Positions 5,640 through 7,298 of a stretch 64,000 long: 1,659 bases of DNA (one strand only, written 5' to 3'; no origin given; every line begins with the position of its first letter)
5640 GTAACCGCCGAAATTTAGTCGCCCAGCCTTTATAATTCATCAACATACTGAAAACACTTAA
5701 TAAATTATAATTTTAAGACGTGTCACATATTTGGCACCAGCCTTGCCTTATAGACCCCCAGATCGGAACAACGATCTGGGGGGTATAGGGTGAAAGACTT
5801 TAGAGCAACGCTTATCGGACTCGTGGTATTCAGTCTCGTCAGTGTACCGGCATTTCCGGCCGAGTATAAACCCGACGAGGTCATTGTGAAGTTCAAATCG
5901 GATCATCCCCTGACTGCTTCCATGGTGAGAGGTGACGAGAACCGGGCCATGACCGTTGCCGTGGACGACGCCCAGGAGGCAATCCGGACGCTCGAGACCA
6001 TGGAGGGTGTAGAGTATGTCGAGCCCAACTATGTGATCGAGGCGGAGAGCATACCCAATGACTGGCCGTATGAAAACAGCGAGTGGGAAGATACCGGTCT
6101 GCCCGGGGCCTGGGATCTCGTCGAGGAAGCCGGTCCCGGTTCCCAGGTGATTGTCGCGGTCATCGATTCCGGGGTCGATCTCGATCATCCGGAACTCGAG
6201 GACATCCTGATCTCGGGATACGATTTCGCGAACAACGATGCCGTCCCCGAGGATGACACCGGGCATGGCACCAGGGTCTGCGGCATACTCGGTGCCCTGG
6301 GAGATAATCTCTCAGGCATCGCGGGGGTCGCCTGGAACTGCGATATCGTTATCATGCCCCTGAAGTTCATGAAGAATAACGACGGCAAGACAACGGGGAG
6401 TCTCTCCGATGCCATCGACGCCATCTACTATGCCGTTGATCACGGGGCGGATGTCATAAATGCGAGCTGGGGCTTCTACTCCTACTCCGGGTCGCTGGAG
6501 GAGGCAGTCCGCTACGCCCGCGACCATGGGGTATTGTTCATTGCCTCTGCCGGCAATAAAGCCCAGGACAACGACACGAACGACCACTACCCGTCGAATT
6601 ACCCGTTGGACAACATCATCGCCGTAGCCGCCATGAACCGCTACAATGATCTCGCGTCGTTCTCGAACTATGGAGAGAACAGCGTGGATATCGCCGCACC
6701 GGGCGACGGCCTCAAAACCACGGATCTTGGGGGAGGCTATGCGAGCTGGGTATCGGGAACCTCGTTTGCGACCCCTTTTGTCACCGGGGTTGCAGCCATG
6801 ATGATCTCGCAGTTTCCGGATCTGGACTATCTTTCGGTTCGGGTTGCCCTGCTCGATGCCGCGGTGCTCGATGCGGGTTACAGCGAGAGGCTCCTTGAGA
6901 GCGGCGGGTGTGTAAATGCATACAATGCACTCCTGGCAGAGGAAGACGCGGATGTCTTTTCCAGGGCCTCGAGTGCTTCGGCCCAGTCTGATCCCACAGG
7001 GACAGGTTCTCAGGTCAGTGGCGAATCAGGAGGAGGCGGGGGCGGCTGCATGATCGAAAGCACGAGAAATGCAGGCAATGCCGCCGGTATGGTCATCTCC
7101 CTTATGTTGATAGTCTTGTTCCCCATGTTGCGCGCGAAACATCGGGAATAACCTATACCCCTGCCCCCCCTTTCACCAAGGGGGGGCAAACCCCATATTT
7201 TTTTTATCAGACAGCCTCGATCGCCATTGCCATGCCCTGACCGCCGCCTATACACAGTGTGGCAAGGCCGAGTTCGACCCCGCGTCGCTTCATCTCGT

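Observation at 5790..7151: Subtilisin with a Gly6-Cys / TM helix / basic-cluster C-terminal tail resembling sortase-type sorting signals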

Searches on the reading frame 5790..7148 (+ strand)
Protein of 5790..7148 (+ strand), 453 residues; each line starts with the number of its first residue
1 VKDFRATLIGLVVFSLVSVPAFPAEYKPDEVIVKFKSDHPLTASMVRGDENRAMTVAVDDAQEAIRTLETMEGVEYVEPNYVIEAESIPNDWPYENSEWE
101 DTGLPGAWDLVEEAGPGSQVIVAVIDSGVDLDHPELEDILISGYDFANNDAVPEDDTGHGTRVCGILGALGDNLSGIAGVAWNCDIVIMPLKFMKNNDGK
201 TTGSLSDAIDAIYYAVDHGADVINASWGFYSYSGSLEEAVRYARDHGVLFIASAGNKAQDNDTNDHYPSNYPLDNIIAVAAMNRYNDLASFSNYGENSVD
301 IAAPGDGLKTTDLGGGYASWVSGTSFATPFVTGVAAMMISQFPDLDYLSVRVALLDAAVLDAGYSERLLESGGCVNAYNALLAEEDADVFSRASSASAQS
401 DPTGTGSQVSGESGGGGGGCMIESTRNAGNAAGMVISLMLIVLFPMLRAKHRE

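Call 3: search_protein_families(library=ncbifam, proteins=[window:5790-7148:+], max_evalue=10)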
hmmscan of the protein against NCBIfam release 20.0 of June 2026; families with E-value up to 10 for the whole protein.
window:5790-7148:+ (453 aa): 10 families
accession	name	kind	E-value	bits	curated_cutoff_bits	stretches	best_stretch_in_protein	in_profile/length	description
TIGR03921.1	T7SS_mycosin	equivalog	2.8e-54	184.6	278.75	1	115-409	10-313/353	type VII secretion-associated serine protease mycosin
TIGR03895.1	protease_PatA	subfamily_domain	8.7e-27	94.1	421.05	1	159-359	1-201/606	PatA/PatG family cyanobactin maturation protease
NF033595.1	denti_PrtP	equivalog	1.8e-20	73.1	300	2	223-345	342-465/606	dentilisin complex serine proteinase subunit PrtP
NF049966.1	QH_SP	equivalog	1.3e-15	57.3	165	1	122-358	2-211/219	subtilisin-like serine protease QhpE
NF051851.1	AtpSerPepEprS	equivalog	2.3e-12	45.8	1700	1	117-362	66-342/988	autotransporter serine peptidase EprS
NF040809.1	germ_prot_CspBA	exception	3.2e-10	38.3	1250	2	148-259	713-826/1099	bifunctional germination protease/germinant receptor pseudoprotease CspBA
NF042956.1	IteS_antiphage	equivalog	2e-06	26.4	900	2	117-262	254-399/747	S8 family anti-phage peptidase IteS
NF040808.2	CspC_non_triad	exception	6.8e-05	21.5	675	2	148-230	158-247/556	bile acid germinant receptor pseudoprotease CspC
NF040553.1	SGO_0316_fam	subfamily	0.0017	16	1400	1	144-259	343-466/1486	SGO_0316/SGO_0317 family LPXTG-anchored serine peptidase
NF009776.0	PRK13275.1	equivalog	0.11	11.8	64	1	422-447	40-65/70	tetrahydromethanopterin S-methyltransferase subunit F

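Call 4: search_protein_families(library=pfam, proteins=[window:5790-7148:+], max_evalue=10)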
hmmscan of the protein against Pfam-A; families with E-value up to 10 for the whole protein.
window:5790-7148:+ (453 aa): 3 families
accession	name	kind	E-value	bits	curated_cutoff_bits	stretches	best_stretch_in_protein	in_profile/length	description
PF00082.27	Peptidase_S8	-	5.3e-53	180.6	21.8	1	117-359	1-276/288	Subtilase family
PF22148.1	Fervidolysin_NPro-like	-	1.5e-06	28.9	21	1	23-80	12-81/81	Fervidolysin N-terminal prodomain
PF07941.16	K_channel_TID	-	0.86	10.6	25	1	389-428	35-71/75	Potassium channel Kv1.4 tandem inactivation domain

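Call 6: find_homologous_proteins(query=window:5790-7148:+)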
Query window:5790-7148:+ (453 aa): 5568 proteins with E <= 0.001 among 8000 candidates; the best 120 are listed.
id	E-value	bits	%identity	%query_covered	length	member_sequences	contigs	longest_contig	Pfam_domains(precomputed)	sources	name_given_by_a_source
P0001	0.0e+0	1015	100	100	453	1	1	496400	PF22148.2,PF00082.28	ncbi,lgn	-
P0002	2.2e-210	718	71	100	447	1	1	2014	PF22148.2,PF00082.28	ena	-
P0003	2.6e-210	717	70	100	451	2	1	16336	PF22148.2,PF00082.28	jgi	jgi:subtilisin family serine protease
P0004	7.0e-209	713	69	100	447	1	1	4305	PF22148.2,PF00082.28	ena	-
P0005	7.3e-209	712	70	100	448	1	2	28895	PF00082.28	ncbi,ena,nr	ncbi:MAG TPA: S8 family peptidase [Deltaproteobacteria bacterium]|nr:S8 family peptidase [Deltaprote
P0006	8.3e-209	712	70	100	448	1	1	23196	PF00082.28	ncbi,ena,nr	ncbi:MAG TPA: S8 family peptidase [Deltaproteobacteria bacterium]|nr:S8 family peptidase [Deltaprote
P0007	5.2e-208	710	72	98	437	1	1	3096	PF22148.2,PF00082.28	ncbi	-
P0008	7.0e-207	706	71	97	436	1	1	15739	PF22148.2,PF00082.28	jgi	-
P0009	8.5e-207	706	71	97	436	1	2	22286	PF22148.2,PF00082.28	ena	-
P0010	9.0e-207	706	71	97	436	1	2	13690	PF22148.2,PF00082.28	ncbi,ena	-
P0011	1.2e-206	705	71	97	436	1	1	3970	PF22148.2,PF00082.28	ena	-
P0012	7.4e-206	703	71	98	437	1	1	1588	PF22148.2,PF00082.28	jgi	-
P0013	8.9e-206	702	71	98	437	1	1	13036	PF22148.2,PF00082.28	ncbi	-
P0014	1.3e-205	702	71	97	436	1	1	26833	PF22148.2,PF00082.28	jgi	-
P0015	4.3e-192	657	66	100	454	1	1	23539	PF22148.2,PF00082.28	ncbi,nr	ncbi:MAG: S8 family serine peptidase [Deltaproteobacteria bacterium]|nr:S8 family serine peptidase [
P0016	4.4e-191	654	67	100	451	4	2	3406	PF22148.2,PF00082.28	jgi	-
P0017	2.6e-190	651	66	100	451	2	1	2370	PF22148.2,PF00082.28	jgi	-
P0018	5.5e-181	621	63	100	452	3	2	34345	PF22148.2,PF00082.28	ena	-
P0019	2.1e-179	615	62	100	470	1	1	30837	PF22148.2,PF00082.28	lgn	-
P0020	6.8e-179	614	60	99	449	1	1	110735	PF00082.28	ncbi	ncbi:MAG: S8 family peptidase [Desulfomonilia bacterium]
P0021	5.2e-178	611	61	100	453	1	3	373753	PF22148.2,PF00082.28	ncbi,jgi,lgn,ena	-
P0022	8.4e-178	610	61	100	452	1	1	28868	PF22148.2,PF00082.28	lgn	-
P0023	3.9e-174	598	59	100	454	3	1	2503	PF22148.2,PF00082.28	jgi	jgi:subtilisin family serine protease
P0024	6.8e-171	587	59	100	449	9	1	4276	PF00082.28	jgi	-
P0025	1.6e-169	583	61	99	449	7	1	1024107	PF22148.2,PF00082.28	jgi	-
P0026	2.0e-167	576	59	100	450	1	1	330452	PF22148.2,PF00082.28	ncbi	-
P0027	9.8e-167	574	59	99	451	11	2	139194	PF00082.28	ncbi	-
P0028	2.0e-166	573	57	99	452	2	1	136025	PF22148.2,PF00082.28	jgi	-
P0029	2.1e-166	573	57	100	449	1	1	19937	PF22148.2,PF00082.28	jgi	jgi:thermitase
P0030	3.9e-166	572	57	100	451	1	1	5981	PF22148.2,PF00082.28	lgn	-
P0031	8.6e-166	571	57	99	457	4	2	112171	PF22148.2,PF00082.28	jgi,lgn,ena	-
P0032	5.3e-165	568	58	100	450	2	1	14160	PF22148.2,PF00082.28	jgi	jgi:thermitase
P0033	7.4e-165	567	57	100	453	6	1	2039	PF00082.28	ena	-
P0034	8.4e-165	567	58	95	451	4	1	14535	PF00082.28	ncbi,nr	ncbi:MAG: S8 family peptidase [Desulfomonilia bacterium]|nr:S8 family peptidase [Desulfomonilia bact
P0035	1.2e-164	567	59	99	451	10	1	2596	PF22148.2,PF00082.28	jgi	jgi:subtilisin family serine protease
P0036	1.5e-163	563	58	100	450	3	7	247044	PF22148.2,PF00082.28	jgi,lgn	jgi:subtilisin family serine protease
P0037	8.1e-163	561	56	99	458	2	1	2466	PF22148.2,PF00082.28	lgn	-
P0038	1.0e-162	560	59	96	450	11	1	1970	PF22148.2,PF00082.28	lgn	-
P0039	9.0e-162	557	57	100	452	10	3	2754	PF22148.2,PF00082.28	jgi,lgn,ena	jgi:subtilisin family serine protease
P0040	2.1e-161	556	56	100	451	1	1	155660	PF00082.28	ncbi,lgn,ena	-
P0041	1.1e-160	554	56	99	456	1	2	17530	PF22148.2,PF00082.28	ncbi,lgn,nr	ncbi:MAG: S8 family serine peptidase [Deltaproteobacteria bacterium]|nr:S8 family serine peptidase [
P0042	3.1e-160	552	58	97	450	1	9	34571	PF22148.2,PF00082.28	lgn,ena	-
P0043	4.2e-160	552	55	100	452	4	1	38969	PF22148.2,PF00082.28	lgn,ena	-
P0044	1.3e-159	550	57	99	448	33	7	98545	PF22148.2,PF00082.28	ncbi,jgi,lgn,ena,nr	ncbi:MAG: Thermophilic serine proteinase precursor [Deltaproteobacteria bacterium ADurb.BinA179]|jgi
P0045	2.1e-159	550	56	100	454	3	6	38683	PF22148.2,PF00082.28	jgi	-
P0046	2.1e-159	549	62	85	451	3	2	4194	PF22148.2,PF00082.28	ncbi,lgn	-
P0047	5.2e-159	548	60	85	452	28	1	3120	PF22148.2,PF00082.28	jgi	-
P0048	6.9e-158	544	62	84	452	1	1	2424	PF22148.2,PF00082.28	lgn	-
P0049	9.2e-158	544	62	84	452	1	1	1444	PF22148.2,PF00082.28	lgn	-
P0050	3.5e-157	542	57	100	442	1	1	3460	PF22148.2,PF00082.28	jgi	jgi:subtilisin family serine protease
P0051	4.2e-157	542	60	84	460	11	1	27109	PF00082.28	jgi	-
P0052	6.9e-157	541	56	100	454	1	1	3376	PF22148.2,PF00082.28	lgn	-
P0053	7.4e-157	541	55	100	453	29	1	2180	PF22148.2,PF00082.28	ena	-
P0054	1.4e-156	540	55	100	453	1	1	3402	PF22148.2,PF00082.28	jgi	jgi:thermitase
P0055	1.4e-156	540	55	100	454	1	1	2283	PF00082.28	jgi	jgi:subtilisin family serine protease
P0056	1.6e-156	540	55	98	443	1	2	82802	PF22148.2,PF00082.28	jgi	jgi:subtilisin family serine protease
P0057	2.4e-156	539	54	100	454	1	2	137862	PF22148.2,PF00082.28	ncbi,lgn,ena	-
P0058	2.6e-156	539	55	100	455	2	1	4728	PF22148.2,PF00082.28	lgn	-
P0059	5.6e-156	538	57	96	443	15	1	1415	PF22148.2,PF00082.28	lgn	-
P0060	6.4e-156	538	61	84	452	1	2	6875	PF22148.2,PF00082.28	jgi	-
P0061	2.1e-155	536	56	98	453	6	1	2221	PF22148.2,PF00082.28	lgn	-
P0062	2.2e-155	536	56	100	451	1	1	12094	PF00082.28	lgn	-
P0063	4.9e-155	535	56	98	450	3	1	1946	PF22148.2,PF00082.28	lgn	-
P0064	5.2e-155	535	55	100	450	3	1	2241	PF22148.2,PF00082.28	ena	-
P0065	5.3e-155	535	54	100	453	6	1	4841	PF22148.2,PF00082.28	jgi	-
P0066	8.7e-155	534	56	97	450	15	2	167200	PF22148.2,PF00082.28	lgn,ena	-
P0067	1.3e-154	534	63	82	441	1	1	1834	PF22148.2,PF00082.28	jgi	-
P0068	1.6e-154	533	54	100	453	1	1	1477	PF22148.2,PF00082.28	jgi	jgi:subtilisin family serine protease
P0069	2.0e-154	533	57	98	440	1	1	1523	PF22148.2,PF00082.28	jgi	-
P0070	2.3e-154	533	55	100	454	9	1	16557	PF22148.2,PF00082.28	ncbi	-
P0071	2.3e-154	533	54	100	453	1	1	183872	PF22148.2,PF00082.28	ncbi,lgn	-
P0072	2.8e-154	533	59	84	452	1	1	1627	PF22148.2,PF00082.28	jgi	-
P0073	1.3e-153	530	55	100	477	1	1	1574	PF22148.2,PF00082.28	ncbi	-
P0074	1.5e-153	530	54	100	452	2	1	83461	PF00082.28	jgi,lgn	-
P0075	4.4e-153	529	54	100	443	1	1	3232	PF22148.2,PF00082.28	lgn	-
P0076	1.4e-152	527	54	100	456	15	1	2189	PF00082.28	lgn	-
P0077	5.8e-152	525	54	100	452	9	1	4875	PF22148.2,PF00082.28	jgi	-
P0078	1.1e-151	524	54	99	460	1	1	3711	PF00082.28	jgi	-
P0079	1.1e-151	524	56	97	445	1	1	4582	PF22148.2,PF00082.28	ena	-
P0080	1.2e-151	524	55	99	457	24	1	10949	PF22148.2,PF00082.28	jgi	-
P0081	6.7e-151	521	55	100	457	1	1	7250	PF22148.2,PF00082.28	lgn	-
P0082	8.5e-151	521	54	100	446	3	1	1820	PF00082.28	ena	-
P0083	1.4e-150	520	54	100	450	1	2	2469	PF22148.2,PF00082.28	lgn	-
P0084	4.4e-150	519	53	100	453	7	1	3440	PF22148.2,PF00082.28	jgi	jgi:subtilisin family serine protease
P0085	4.5e-150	519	54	90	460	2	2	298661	PF22148.2,PF00082.28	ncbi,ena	-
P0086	7.2e-150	518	53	100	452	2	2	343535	PF22148.2,PF00082.28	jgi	-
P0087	2.1e-149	517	55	96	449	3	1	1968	PF22148.2,PF00082.28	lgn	-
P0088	7.2e-149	515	53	100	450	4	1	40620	PF22148.2,PF00082.28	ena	-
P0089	1.8e-148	513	53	100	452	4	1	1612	PF22148.2,PF00082.28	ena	-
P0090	4.5e-148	512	54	100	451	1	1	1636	PF00082.28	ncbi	-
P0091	8.8e-148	511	55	98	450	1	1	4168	PF22148.2,PF00082.28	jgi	jgi:hypothetical protein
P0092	3.0e-147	509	62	83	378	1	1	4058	PF00082.28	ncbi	-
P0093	1.8e-146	507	54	100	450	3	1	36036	PF22148.2,PF00082.28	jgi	jgi:subtilisin family serine protease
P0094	3.1e-146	506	54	100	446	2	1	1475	PF22148.2,PF00082.28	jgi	jgi:subtilisin family serine protease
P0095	4.1e-146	506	52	100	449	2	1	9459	PF22148.2,PF00082.28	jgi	jgi:serine protease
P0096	1.3e-144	501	53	100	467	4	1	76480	PF22148.2,PF00082.28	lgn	-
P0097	3.5e-141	489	51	100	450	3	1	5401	PF22148.2,PF00082.28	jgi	jgi:subtilisin family serine protease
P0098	4.8e-141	489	51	100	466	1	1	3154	PF22148.2,PF00082.28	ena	-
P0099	1.2e-140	488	52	100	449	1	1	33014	PF22148.2,PF00082.28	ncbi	-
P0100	1.4e-140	488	52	100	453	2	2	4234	PF22148.2,PF00082.28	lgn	-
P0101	2.0e-140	487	52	100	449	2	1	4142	PF22148.2,PF00082.28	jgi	jgi:subtilisin family serine protease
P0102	1.3e-139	484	51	100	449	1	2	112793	PF22148.2,PF00082.28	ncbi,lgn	-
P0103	1.4e-139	484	51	100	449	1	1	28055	PF22148.2,PF00082.28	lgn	-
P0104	1.5e-139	484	52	100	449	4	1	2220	PF22148.2,PF00082.28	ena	-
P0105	3.2e-139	483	52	100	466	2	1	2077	PF22148.2,PF00082.28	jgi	jgi:subtilisin family serine protease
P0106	1.3e-138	481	52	100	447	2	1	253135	PF22148.2,PF00082.28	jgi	-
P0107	6.1e-138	479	51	100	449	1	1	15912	PF22148.2,PF00082.28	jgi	jgi:subtilisin family serine protease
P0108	1.1e-137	478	53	100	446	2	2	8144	PF22148.2,PF00082.28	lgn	-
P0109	1.1e-137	478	52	96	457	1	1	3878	PF22148.2,PF00082.28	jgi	jgi:subtilisin family serine protease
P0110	1.6e-137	477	52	100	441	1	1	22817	PF22148.2,PF00082.28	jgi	jgi:hypothetical protein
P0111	9.7e-137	475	51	100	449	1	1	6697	PF22148.2,PF00082.28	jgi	jgi:thermitase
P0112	1.2e-136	475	50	100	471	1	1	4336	PF22148.2,PF00082.28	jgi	jgi:serine protease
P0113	2.4e-136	474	55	84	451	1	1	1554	PF22148.2,PF00082.28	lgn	-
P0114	2.3e-135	470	52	94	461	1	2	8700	PF22148.2,PF00082.28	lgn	-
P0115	3.5e-135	470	54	87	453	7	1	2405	PF22148.2,PF00082.28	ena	-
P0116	2.7e-134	467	51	99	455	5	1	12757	PF00082.28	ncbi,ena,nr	ncbi:MAG TPA: S8 family peptidase [Deltaproteobacteria bacterium]|nr:S8 family peptidase [Deltaprote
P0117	3.2e-132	460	53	97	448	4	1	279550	PF22148.2,PF00082.28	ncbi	-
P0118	2.0e-124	434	50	94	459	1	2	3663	PF00082.28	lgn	-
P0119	8.4e-120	419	48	96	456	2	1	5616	PF22148.2,PF00082.28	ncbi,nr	ncbi:MAG: Thermophilic serine proteinase precursor [Deltaproteobacteria bacterium ADurb.Bin510]|nr:M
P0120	1.8e-119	418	49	93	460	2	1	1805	PF22148.2,PF00082.28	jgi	jgi:subtilisin family serine protease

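Call 7: find_related_loci(query=window:5790-7148:+, collection=genome_contigs, flank=10000)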
Query window:5790-7148:+ (453 aa) in genome_contigs; peptide patterns used: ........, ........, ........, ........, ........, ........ (x = any residue, [..] = any of these).
189 stretches matched a pattern; 10 encode a relative of the query (tblastn E <= 1e-3); 10 distinct loci.
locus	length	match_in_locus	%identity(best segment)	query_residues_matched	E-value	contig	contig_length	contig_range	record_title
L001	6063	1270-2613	70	1-453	0e+0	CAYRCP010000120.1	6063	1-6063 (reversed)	MAG TPA_asm: uncultured Bacteriovoracaceae bacterium isolate binchicken_co42_315 genome assembly, contig: NODE_24997_len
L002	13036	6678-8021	70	1-453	0e+0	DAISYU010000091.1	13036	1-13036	MAG TPA_asm: Thermodesulfobacteriota bacterium isolate CTOTU18761 NODE_3744_length_13036_cov_11.002465, whole genome sho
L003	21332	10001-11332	60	5-453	1e-174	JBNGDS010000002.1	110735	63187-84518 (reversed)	MAG: Desulfomonilia bacterium isolate E05-038 bin56.fa-2, whole genome shotgun sequence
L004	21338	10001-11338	61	1-450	6e-170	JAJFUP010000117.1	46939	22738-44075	MAG: Deltaproteobacteria bacterium isolate bin.476 k141_937996, whole genome shotgun sequence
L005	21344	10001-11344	59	1-448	2e-165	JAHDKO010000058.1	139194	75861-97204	MAG: Deltaproteobacteria bacterium isolate LM3-B1m k141_25285, whole genome shotgun sequence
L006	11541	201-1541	57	1-451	5e-164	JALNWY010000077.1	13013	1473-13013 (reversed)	MAG: Deltaproteobacteria bacterium isolate SO_2016_LW2 bin 6 scaffold09758_LW138R_2016, whole genome shotgun sequence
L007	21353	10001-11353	61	1-451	1e-177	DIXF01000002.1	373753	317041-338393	MAG TPA_asm: Syntrophaceae bacterium UBA6087 UBA6087_contig_633, whole genome shotgun sequence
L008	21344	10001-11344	59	1-451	7e-167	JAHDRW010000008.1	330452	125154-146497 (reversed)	MAG: Deltaproteobacteria bacterium isolate SV3-B1.1 k141_6148, whole genome shotgun sequence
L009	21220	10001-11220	55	1-405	1e-71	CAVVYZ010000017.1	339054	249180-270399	MAG: uncultured delta proteobacterium isolate MFD03899.bin.2.22 genome assembly, contig: contig_45409, whole genome shot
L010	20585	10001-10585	27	117-277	8e-6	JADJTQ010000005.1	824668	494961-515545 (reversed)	MAG: Saprospiraceae bacterium isolate Hirt_18-Q3-R61-65_BAT3C.449 tig00002813-10-8237690, whole genome shotgun sequence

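Call 14: find_encoding_contigs(protein=P0001, flank=10000, max_places=3)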
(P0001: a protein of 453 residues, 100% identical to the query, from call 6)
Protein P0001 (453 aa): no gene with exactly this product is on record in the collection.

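Call 15: find_encoding_contigs(protein=P0025, flank=10000, max_places=2)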
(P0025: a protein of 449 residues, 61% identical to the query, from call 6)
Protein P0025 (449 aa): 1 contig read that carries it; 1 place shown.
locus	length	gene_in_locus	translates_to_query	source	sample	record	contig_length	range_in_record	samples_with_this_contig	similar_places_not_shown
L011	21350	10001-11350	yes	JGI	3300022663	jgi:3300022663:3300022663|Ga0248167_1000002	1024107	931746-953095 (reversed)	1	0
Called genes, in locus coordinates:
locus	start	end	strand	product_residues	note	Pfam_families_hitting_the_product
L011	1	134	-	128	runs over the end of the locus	PF02472:ExbD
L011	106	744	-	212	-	PF01618:MotA_ExbB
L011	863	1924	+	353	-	PF04468:PSP1, PF28472:PSP1_3rd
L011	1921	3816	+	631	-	PF00133:tRNA-synt_1, PF01406:tRNA-synt_1e (weak), PF09334:tRNA-synt_1g, PF00133:tRNA-synt_1 (weak), PF09334:tRNA-synt_1g, PF00133:tRNA-synt_1, PF19303:Anticodon_3, PF01588:tRNA_bind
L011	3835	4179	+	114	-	-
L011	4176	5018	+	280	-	PF08668:HDOD, PF01966:HD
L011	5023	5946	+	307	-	PF00990:GGDEF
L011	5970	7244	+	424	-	PF00206:Lyase_1, PF10397:ADSL_C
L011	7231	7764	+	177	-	PF00156:Pribosyltran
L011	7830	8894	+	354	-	PF00814:TsaD, PF22521:HypF_C_2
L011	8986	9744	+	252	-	PF00398:RrnaAD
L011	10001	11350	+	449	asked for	PF22148:Fervidolysin_NPro-like (faint), PF00082:Peptidase_S8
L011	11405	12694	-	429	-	PF00108:Thiolase_N, PF02803:Thiolase_C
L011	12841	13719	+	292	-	PF02899:Phage_int_SAM_1, PF13495:Phage_int_SAM_4 (weak), PF00589:Phage_integrase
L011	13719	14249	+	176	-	PF00227:Proteasome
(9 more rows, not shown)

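Call 16: find_encoding_contigs(protein=P0086, flank=10000, max_places=2)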
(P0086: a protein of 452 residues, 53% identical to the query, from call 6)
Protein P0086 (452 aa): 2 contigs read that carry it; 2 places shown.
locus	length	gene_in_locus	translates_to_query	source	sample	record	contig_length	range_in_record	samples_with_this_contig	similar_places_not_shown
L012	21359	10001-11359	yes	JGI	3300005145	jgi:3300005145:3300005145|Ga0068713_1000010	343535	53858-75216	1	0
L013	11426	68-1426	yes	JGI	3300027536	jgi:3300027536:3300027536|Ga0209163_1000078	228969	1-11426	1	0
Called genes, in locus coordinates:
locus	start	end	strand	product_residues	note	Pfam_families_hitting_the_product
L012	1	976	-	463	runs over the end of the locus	PF01743:PolyA_pol, PF12627:PolyA_pol_RNAbd (weak), PF01966:HD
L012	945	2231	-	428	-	PF00815:Histidinol_dh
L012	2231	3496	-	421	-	PF00275:EPSP_synthase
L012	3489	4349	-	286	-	PF17827:PrmC_N, PF01170:UPF0020 (weak), PF05175:MTS, PF02390:Methyltransf_4 (weak), PF13847:Methyltransf_31, PF08241:Methyltransf_11 (weak), PF08242:Methyltransf_12, PF13649:Methyltransf_25, +2 more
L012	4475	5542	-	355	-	PF03462:PCRF, PF00472:RF-1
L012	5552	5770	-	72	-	PF01197:Ribosomal_L31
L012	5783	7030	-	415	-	PF07498:Rho_N, PF07497:Rho_RNA_bind, PF00006:ATP-synt_ab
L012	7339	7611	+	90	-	-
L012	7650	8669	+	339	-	PF04015:DUF362, PF13746:Fer4_18 (weak), PF13183:Fer4_8 (faint), PF13484:Fer4_16 (faint), PF00037:Fer4 (weak), PF12838:Fer4_7, PF13187:Fer4_9 (weak), PF13237:Fer4_10, +4 more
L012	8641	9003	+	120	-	-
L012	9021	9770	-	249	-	PF00850:Hist_deacetyl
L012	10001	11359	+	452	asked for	PF22148:Fervidolysin_NPro-like (faint), PF00082:Peptidase_S8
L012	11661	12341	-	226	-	-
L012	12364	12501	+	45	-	-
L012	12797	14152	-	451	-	PF02397:Bac_transf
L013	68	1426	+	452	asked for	PF22148:Fervidolysin_NPro-like (faint), PF00082:Peptidase_S8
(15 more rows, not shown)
